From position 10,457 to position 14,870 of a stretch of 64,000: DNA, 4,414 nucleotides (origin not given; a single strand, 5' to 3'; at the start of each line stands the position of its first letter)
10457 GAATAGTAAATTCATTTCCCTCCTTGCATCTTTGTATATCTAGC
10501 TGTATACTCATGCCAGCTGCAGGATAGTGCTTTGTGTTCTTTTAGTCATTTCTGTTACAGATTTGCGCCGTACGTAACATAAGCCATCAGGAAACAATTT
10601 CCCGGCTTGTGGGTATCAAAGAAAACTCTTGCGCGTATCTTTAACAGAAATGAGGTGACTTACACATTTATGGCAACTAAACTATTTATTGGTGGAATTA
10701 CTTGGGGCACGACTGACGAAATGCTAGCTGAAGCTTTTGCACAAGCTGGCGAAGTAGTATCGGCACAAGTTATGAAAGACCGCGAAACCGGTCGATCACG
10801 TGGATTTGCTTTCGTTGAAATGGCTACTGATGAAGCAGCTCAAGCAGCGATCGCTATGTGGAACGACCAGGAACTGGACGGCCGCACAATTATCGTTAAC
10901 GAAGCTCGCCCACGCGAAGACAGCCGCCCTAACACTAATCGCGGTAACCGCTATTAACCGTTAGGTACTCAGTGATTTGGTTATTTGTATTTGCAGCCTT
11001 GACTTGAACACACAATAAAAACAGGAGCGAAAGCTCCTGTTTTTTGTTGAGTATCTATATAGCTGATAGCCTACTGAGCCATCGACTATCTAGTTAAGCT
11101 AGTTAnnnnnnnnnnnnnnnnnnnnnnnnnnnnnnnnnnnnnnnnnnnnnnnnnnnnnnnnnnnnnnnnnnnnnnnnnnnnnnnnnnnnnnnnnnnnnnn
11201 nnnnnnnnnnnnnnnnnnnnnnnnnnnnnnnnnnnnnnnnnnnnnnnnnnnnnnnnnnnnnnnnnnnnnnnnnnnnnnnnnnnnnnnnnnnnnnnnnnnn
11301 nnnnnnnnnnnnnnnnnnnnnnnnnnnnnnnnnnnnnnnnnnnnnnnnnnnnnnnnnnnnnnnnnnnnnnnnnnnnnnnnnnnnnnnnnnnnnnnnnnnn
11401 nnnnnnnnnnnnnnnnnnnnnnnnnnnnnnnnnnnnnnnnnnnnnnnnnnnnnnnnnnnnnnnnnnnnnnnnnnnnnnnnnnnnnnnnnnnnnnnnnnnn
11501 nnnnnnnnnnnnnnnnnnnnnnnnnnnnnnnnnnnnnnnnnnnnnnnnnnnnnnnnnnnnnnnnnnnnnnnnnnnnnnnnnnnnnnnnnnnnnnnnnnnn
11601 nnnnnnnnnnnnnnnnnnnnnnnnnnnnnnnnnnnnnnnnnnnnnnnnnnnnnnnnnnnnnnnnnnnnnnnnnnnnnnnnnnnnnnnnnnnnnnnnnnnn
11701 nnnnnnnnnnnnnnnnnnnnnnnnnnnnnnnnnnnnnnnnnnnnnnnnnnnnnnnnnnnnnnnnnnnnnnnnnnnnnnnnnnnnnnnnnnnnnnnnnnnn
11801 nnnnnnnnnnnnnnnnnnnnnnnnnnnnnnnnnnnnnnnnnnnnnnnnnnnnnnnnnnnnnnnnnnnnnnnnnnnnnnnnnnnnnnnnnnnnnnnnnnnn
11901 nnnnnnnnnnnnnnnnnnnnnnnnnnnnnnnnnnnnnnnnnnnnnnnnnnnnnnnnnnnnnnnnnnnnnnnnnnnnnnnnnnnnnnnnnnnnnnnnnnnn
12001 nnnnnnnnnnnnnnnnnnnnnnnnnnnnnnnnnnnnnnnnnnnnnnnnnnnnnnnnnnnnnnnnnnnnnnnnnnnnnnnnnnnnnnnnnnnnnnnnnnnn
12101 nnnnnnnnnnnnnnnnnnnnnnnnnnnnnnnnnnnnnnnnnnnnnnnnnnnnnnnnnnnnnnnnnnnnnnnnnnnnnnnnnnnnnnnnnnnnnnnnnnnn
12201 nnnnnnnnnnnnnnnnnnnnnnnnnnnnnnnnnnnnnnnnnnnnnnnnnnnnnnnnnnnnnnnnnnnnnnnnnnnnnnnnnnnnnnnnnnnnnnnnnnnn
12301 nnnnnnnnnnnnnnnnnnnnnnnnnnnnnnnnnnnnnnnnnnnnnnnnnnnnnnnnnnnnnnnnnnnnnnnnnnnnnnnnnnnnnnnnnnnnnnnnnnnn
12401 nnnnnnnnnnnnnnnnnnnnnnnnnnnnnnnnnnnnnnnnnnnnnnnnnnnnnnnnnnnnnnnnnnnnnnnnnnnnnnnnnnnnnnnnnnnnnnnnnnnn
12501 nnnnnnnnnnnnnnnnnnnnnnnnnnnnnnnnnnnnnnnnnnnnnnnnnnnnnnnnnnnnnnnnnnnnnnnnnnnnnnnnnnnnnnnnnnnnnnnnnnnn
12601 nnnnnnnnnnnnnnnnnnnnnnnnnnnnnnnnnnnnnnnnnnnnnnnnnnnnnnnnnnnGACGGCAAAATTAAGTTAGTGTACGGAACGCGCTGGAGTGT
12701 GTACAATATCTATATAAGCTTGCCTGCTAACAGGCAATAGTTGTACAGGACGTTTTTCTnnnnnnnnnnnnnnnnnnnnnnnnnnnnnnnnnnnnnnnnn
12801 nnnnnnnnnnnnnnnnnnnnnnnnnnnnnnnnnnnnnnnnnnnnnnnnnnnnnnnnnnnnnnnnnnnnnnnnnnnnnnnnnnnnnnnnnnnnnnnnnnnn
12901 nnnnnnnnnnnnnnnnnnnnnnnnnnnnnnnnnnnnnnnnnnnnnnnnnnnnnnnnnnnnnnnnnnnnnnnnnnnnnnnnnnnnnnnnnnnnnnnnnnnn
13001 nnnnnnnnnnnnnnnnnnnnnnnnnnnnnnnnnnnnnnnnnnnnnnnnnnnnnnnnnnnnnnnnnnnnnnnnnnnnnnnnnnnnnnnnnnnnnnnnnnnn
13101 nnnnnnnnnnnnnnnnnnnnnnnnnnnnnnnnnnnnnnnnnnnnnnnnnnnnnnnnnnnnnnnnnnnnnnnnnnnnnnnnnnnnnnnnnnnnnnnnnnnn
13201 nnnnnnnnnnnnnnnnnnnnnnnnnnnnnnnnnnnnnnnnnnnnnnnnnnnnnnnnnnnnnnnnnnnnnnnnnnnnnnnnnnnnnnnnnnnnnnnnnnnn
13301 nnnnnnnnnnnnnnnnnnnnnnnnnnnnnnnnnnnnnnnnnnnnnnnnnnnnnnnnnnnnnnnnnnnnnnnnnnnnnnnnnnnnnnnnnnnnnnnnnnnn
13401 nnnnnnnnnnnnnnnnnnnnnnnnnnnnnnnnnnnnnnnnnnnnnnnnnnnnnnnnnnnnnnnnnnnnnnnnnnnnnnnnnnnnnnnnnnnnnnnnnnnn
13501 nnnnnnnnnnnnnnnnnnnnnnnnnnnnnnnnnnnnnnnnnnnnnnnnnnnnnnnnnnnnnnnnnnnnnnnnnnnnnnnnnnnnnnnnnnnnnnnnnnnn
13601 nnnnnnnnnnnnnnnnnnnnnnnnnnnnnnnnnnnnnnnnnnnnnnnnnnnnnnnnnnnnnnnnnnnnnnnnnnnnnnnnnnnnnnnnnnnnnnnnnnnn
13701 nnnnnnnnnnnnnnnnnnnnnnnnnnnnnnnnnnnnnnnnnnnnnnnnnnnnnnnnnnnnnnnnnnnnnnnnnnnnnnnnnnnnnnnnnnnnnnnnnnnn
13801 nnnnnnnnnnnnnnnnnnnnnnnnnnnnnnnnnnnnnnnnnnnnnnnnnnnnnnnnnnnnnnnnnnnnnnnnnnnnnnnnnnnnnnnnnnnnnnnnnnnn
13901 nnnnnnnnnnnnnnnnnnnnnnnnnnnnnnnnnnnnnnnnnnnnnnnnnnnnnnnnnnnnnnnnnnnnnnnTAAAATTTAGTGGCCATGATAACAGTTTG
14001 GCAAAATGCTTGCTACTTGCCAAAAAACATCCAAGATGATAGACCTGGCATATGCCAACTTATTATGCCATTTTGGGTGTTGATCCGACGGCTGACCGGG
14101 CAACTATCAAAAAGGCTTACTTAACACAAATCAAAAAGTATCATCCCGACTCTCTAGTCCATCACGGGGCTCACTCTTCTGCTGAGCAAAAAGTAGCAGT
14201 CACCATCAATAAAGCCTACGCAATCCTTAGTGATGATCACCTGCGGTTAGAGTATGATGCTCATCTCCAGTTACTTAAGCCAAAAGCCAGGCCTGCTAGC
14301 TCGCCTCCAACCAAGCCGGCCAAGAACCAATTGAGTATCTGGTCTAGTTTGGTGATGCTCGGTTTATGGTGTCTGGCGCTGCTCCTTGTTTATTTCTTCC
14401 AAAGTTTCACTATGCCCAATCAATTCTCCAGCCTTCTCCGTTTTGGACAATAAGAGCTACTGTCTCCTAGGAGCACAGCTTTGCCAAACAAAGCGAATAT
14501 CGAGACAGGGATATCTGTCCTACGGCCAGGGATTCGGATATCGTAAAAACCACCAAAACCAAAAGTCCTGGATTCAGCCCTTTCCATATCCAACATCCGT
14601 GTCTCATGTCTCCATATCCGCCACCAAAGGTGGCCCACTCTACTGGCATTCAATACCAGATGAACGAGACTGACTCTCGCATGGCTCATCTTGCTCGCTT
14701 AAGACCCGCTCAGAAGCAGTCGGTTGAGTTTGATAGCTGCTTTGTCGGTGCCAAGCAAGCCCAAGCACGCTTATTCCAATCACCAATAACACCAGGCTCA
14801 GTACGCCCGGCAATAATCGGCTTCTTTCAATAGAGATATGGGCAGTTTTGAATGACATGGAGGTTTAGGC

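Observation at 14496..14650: Family of about 125-155 bp intergenic hairpin-bearing repeats (three copies: 14496-14650, 42996-43125, 54478-54600)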

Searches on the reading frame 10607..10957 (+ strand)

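Call 62: search_protein_families(library=pfam, proteins=[window:10607-10957:+], max_evalue=0.001)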
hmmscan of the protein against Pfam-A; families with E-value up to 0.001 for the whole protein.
window:10607-10957:+ (116 aa): 1 family
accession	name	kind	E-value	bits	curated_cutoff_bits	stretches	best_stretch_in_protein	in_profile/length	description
PF00076.28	RRM_1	-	1.1e-21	76.9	20.7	1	26-95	1-69/70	RNA recognition motif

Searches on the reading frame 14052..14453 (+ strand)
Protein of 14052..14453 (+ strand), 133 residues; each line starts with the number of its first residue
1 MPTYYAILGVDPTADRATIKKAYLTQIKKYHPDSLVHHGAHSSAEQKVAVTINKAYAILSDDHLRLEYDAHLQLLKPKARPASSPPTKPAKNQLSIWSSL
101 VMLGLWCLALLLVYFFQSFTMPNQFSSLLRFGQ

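Call 44: find_homologous_proteins(query=window:14052-14453:+, max_evalue=1e-10)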
Query window:14052-14453:+ (133 aa): 1 proteins with E <= 1e-10 among 11 candidates.
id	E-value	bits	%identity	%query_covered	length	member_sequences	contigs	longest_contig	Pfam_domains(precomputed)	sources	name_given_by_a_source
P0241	5.2e-83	293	100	100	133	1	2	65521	PF00226.37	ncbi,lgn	-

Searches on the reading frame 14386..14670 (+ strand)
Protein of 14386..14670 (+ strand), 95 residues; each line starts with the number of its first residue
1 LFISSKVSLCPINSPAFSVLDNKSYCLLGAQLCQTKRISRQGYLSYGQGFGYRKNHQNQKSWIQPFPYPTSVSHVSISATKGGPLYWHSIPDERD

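Call 28: list_cluster_members(proteins=[window:14386-14670:+, window:14423-14689:-, window:14470-14649:-, window:14606-14830:+, window:14643-14858:-, window:42996-43169:-, window:43099-43293:+, window:54390-54527:-, window:54463-54639:+, window:43153-43470:-])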
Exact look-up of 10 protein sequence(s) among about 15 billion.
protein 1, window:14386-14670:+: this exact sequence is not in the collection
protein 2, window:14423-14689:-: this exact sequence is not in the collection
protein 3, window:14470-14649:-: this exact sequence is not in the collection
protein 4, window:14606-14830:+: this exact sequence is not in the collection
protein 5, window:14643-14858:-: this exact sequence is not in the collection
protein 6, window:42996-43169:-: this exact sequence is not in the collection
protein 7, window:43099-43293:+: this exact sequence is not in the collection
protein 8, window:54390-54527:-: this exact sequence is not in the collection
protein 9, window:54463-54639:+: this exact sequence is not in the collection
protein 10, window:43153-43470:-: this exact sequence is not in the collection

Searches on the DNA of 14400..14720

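Call 49: search_rna_families(source=window, start=14400, end=14720, threshold=evalue, max_evalue=10)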
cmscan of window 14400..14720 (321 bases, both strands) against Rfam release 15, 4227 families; matches with E-value up to 10: 0.
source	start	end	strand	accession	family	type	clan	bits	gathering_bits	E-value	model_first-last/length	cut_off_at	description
